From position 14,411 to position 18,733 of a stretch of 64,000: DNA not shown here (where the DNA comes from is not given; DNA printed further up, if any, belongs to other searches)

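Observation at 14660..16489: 610-aa intein splitting the P-loop of elongation factor 2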

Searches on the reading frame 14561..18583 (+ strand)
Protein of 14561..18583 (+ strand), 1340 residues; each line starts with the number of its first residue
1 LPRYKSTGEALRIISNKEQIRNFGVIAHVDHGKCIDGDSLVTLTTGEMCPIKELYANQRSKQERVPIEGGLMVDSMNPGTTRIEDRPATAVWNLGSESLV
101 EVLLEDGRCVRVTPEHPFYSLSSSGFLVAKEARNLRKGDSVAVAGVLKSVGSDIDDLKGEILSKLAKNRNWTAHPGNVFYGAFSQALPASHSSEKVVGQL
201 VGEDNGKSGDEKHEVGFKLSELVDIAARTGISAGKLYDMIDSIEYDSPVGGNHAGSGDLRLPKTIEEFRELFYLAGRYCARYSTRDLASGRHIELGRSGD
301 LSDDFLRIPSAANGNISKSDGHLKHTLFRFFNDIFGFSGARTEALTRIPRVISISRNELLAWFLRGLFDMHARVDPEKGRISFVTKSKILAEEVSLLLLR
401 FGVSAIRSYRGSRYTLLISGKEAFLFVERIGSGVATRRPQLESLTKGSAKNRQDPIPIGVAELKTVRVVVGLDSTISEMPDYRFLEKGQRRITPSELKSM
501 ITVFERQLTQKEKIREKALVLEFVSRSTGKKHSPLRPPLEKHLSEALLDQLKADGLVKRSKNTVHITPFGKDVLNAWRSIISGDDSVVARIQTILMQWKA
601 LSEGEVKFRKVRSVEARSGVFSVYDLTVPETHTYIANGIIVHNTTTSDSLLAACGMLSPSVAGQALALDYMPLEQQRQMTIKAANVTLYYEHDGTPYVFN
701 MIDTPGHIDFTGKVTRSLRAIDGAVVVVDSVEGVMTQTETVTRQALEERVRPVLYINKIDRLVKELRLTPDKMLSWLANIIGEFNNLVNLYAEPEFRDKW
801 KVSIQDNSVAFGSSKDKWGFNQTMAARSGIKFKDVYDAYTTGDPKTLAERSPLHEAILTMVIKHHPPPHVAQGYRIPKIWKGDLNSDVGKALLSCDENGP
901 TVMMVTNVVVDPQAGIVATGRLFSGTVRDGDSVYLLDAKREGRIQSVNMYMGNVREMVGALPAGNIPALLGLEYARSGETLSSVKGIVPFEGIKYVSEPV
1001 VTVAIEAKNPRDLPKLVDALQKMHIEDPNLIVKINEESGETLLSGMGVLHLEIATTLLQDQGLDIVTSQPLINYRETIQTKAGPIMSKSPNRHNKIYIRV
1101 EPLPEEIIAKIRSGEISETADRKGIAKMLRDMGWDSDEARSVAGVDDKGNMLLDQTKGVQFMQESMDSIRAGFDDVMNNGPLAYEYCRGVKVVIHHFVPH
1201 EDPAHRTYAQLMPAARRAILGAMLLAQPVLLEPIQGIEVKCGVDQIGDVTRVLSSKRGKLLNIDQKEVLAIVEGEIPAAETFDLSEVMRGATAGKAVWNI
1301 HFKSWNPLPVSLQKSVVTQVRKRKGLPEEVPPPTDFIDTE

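Call 3: search_protein_families(library=pfam, proteins=[window:14561-18583:+], max_evalue=1)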
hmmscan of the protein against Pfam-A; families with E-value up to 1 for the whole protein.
window:14561-18583:+ (1340 aa): 13 families
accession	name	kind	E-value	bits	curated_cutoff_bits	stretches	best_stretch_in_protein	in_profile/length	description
PF00009.33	GTP_EFTU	-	3.5e-44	151.1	26.5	2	644-856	17-177/188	Elongation factor Tu GTP binding domain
PF14890.11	Intein_splicing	-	2.8e-21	76.4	35.8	1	42-643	2-155/155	Intein splicing domain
PF14492.12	EFG_III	-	2e-20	73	27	1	996-1066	1-72/75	Elongation Factor G, domain III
PF03764.24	EFG_IV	-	2.5e-19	69.7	24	1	1120-1226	11-120/121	Elongation factor G, domain IV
PF00679.30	EFG_C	-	6.4e-19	68.2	27.9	1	1229-1314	1-87/89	Elongation factor G C-terminus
PF03144.31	GTP_EFTU_D2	-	7.7e-14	52.3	30.3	1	915-981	1-72/73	Elongation factor Tu domain 2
PF14528.11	LAGLIDADG_3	-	1.4e-10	41.7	22.5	1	359-431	2-82/82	LAGLIDADG-like domain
PF22042.2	EF-G_D2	-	2.2e-10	40.9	27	1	903-983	4-83/84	Elongation factor G domain 2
PF00735.24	Septin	-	0.024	14.3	26.2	1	675-781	42-145/280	Septin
PF07591.16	PT-HINT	-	0.027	15.2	27.7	0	72-141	19-87/137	Pretoxin HINT domain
PF01926.29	MMR_HSR1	-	0.033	14.7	21.9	1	697-758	46-113/113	50S ribosome-binding GTPase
PF09106.17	SelB-wing_2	-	0.12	12.9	22.3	1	537-565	28-56/57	Elongation factor SelB, winged helix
PF00071.28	Ras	-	0.18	11.8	21.6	1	674-760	25-115/162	Ras family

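Call 4: search_protein_families(library=ncbifam, proteins=[window:14561-18583:+], max_evalue=1)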
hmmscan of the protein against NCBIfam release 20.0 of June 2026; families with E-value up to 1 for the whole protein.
window:14561-18583:+ (1340 aa): 49 families (the best 25 are shown)
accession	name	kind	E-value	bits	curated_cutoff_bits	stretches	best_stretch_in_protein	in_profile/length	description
TIGR00490.1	aEF-2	equivalog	5.9e-251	834.6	738.45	2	642-1328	31-719/720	elongation factor EF-2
NF009381.0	PRK12740.1-5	subfamily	4.1e-82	276.7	583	2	880-1323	285-688/692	elongation factor G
TIGR00484.1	EF-G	equivalog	2.8e-79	267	659.4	3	857-1112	270-528/691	elongation factor G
NF009891.0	PRK13351.1-1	equivalog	9.1e-66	222.8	597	3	855-1082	251-476/681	elongation factor G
NF058620.1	EFG2_Bacteroid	exception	6.4e-54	183.5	1000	3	891-1082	291-482/717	elongation factor G2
NF009379.0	PRK12740.1-3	equivalog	1.7e-53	182.2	513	3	896-1081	287-467/674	elongation factor G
NF011418.0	PRK14845.1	equivalog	2.7e-52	177.7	756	1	24-762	14-591/1049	translation initiation factor IF-2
TIGR01394.1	TypA_BipA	equivalog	2.2e-50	171.5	757.3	4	643-780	14-147/594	translational GTPase TypA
TIGR01393.1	lepA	equivalog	1.2e-44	152.8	533.9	3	643-761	16-134/595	translation elongation factor 4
NF012153.1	tet_protect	equivalog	1.8e-44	152.1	775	3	644-761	14-129/614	tetracycline resistance ribosomal protection protein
NF009377.1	PRK12740.1-1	equivalog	3.1e-44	151.5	890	3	857-1083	272-502/700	elongation factor G-like protein EF-G2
NF000120.3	47473_otr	exception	5.5e-33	114.4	900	3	661-761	35-131/608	tetracycline resistance ribosomal protection protein Otr(A)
NF007583.0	PRK10218.1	equivalog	4e-28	97.8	1260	2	643-764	18-135/607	ribosome-dependent GTPase TypA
NF033148.1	tet_protect_M_W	exception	9.9e-28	96.8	1100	2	643-768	16-139/639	TetM/TetW/TetO/TetS family tetracycline resistance ribosomal protection protein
NF009892.0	PRK13351.1-3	equivalog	1e-26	93.6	640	3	668-766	43-142/623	elongation factor G-like protein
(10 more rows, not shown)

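Call 19: find_homologous_proteins(query=window:14561-18580:+, max_evalue=1e-20)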
Query window:14561-18580:+ (1340 aa): 23 proteins with E <= 1e-20 among 8000 candidates.
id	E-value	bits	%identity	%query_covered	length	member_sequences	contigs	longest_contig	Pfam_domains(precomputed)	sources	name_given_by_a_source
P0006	0.0e+0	3023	100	100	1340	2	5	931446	PF00679.31,PF14492.13,PF00009.34,PF14528.12,PF03764.25,PF03144.32,PF14890.12,PF22042.3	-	-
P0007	0.0e+0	2680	89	100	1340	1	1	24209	PF00679.31,PF14492.13,PF00009.34,PF14528.12,PF03764.25,PF03144.32,PF14890.12,PF22042.3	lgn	-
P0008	0.0e+0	2117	72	100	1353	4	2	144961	PF00679.31,PF14492.13,PF00009.34,PF14528.12,PF03764.25,PF03144.32,PF14890.12,PF22042.3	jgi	jgi:elongation factor 2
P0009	0.0e+0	1998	67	100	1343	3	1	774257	PF00679.31,PF14492.13,PF00009.34,PF14528.12,PF03764.25,PF03144.32,PF14890.12,PF22042.3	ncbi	ncbi:MAG: elongation factor EF-2 [Conexivisphaerales archaeon]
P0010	0.0e+0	1971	68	100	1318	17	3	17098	PF00679.31,PF14492.13,PF00009.34,PF14528.12,PF03764.25,PF03144.32,PF14890.12,PF22042.3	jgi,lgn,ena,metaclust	metaclust:\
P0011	0.0e+0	1970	67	100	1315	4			PF00679.31,PF14492.13,PF00009.34,PF14528.12,PF03764.25,PF03144.32,PF14890.12,PF22042.3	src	-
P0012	0.0e+0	1961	66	100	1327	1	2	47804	PF00679.31,PF14492.13,PF00009.34,PF14528.12,PF03764.25,PF03144.32,PF14890.12,PF22042.3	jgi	-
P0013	0.0e+0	1950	67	100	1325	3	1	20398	PF00679.31,PF14492.13,PF00009.34,PF14528.12,PF03764.25,PF03144.32,PF14890.12,PF22042.3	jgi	jgi:elongation factor 2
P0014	0.0e+0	1855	64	100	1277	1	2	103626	PF00679.31,PF14492.13,PF00009.34,PF14528.12,PF03764.25,PF03144.32,PF14890.12,PF22042.3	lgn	-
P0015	0.0e+0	1764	63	100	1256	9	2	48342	PF00679.31,PF14492.13,PF00009.34,PF03764.25,PF03144.32,PF14890.12,PF22042.3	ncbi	ncbi:MAG: elongation factor EF-2 [Conexivisphaerales archaeon]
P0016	0.0e+0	1509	54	100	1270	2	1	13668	PF00679.31,PF14492.13,PF00009.34,PF14528.12,PF03764.25,PF03144.32,PF14890.12,PF22042.3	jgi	jgi:elongation factor 2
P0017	6.6e-289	980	60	52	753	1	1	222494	PF00679.31,PF14492.13,PF00009.34,PF03764.25,PF03144.32,PF22042.3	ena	-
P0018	3.7e-223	762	42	56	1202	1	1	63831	PF00679.31,PF14492.13,PF00009.34,PF14528.12,PF03764.25,PF03144.32,PF14890.12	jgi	jgi:elongation factor 2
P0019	1.6e-222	760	43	53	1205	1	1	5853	PF00679.31,PF14492.13,PF00009.34,PF14528.12,PF03764.25,PF03144.32,PF14890.12,PF22042.3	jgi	jgi:elongation factor 2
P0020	1.1e-216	740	41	56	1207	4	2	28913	PF00679.31,PF14492.13,PF00009.34,PF14528.12,PF03764.25,PF03144.32,PF14890.12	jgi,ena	-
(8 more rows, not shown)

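Call 24: find_encoding_contigs(protein=P0007, flank=6000, max_places=3)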
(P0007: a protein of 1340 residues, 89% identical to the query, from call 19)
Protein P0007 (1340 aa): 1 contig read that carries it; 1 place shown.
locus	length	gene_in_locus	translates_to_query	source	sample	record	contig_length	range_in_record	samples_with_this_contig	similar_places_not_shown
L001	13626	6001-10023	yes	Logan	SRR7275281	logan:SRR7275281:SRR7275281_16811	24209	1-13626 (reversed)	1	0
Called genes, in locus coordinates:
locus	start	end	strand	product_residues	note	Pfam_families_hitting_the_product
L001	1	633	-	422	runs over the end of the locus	PF07690:MFS_1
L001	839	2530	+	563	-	PF00654:Voltage_CLC, PF00571:CBS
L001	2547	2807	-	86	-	-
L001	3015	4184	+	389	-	PF00108:Thiolase_N, PF02803:Thiolase_C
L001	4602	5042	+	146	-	-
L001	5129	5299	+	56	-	-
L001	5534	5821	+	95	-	-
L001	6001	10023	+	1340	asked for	PF14890:Intein_splicing, PF14528:LAGLIDADG_3, PF00009:GTP_EFTU, PF03144:GTP_EFTU_D2, PF22042:EF-G_D2, PF14492:EFG_III, PF03764:EFG_IV, PF00679:EFG_C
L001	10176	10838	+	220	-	PF02163:Peptidase_M50 (weak)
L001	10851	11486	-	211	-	PF03853:YjeF_N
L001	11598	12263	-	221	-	PF01569:PAP2, PF14378:PAP2_3 (weak)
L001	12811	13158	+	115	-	PF01385:OrfB_IS605 (faint)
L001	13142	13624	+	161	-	?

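Call 59: find_encoding_contigs(protein=P0017, flank=3000, max_places=2)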
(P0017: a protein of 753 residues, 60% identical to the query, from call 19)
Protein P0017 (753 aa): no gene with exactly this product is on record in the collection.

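Call 71: find_encoding_contigs(protein=P0010, flank=500, max_places=1)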
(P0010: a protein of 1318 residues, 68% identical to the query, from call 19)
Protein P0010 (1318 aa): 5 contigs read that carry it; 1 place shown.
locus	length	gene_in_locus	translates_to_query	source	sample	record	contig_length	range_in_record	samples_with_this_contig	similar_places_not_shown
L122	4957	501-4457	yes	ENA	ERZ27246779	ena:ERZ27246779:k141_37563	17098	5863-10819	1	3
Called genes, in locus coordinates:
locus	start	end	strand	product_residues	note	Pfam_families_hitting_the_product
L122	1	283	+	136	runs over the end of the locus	-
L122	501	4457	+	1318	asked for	PF14890:Intein_splicing, PF14528:LAGLIDADG_3, PF00009:GTP_EFTU, PF03144:GTP_EFTU_D2, PF22042:EF-G_D2, PF14492:EFG_III, PF03764:EFG_IV, PF00679:EFG_C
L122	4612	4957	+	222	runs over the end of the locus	PF02163:Peptidase_M50 (faint)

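Call 72: find_encoding_contigs(protein=P0011, flank=500, max_places=1)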
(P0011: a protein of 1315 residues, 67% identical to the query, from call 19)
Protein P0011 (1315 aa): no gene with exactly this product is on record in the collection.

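Call 73: find_encoding_contigs(protein=P0012, flank=500, max_places=1)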
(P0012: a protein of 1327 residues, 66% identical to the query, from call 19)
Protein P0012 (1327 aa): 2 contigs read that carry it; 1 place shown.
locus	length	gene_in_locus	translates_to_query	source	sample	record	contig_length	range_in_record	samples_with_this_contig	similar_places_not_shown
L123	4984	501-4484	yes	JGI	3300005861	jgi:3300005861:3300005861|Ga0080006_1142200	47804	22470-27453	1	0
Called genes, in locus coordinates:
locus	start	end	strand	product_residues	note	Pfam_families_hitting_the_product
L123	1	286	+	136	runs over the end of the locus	-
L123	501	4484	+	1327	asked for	PF14890:Intein_splicing, PF14528:LAGLIDADG_3 (weak), PF00009:GTP_EFTU, PF03144:GTP_EFTU_D2, PF22042:EF-G_D2, PF14492:EFG_III, PF03764:EFG_IV, PF00679:EFG_C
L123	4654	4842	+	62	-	-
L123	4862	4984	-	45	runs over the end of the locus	-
